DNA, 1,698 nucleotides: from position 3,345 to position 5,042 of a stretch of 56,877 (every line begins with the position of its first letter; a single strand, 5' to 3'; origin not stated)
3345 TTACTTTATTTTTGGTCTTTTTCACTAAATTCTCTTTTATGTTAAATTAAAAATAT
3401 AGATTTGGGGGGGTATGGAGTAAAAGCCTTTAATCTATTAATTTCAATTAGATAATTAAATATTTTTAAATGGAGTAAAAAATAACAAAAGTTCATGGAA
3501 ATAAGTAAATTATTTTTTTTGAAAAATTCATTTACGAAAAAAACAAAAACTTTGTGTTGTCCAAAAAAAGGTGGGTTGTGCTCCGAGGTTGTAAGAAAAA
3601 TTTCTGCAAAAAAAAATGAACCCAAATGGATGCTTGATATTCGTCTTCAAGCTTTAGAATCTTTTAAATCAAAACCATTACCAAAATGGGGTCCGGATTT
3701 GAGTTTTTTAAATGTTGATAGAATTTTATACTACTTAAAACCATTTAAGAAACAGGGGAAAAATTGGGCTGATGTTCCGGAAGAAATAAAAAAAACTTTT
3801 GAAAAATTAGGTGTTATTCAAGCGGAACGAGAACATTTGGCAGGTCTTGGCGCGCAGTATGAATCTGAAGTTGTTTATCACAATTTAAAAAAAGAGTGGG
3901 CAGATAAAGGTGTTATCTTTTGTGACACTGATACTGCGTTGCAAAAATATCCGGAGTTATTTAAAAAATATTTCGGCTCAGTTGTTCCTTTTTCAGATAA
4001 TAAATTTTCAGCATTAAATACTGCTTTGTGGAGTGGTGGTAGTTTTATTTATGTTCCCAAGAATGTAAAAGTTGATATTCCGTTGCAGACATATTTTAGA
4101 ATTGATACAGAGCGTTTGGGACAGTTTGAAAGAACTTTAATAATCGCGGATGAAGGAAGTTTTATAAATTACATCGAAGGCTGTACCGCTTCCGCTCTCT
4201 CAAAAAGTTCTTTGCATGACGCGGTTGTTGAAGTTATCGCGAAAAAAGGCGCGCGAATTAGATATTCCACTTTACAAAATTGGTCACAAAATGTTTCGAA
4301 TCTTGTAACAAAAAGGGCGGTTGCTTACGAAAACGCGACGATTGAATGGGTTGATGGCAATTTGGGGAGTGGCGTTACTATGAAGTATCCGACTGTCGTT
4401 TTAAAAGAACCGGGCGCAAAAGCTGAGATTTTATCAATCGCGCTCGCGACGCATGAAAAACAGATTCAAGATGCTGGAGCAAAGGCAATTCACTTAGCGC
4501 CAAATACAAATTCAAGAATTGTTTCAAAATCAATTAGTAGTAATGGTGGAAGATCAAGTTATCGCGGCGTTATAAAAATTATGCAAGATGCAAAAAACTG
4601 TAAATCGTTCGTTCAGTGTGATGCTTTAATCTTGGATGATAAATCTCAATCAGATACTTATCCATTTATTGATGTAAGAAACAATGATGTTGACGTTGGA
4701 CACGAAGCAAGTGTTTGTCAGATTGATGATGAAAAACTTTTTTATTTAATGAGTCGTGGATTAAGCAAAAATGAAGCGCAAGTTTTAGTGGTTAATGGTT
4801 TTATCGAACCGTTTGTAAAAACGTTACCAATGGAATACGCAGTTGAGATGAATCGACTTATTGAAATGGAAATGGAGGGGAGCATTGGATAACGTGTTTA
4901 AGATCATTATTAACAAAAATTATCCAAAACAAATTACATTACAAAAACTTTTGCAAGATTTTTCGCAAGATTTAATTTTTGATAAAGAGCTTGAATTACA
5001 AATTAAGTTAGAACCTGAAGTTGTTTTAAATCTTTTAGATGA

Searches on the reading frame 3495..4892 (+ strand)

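Call 74: search_protein_families(library=pfam, proteins=[window:3495-4892:+], max_evalue=0.00001)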
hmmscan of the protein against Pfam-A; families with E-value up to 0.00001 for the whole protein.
window:3495-4892:+ (465 aa): 2 families
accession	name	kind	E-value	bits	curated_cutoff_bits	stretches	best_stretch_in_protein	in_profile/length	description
PF01458.23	SUFBD_core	-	5.1e-83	278.5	27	1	201-436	1-232/232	SUF system FeS cluster assembly, SufBD core domain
PF19295.5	SufBD_N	-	6.4e-14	52.4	23.5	1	129-198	102-171/172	SufBD protein N-terminal region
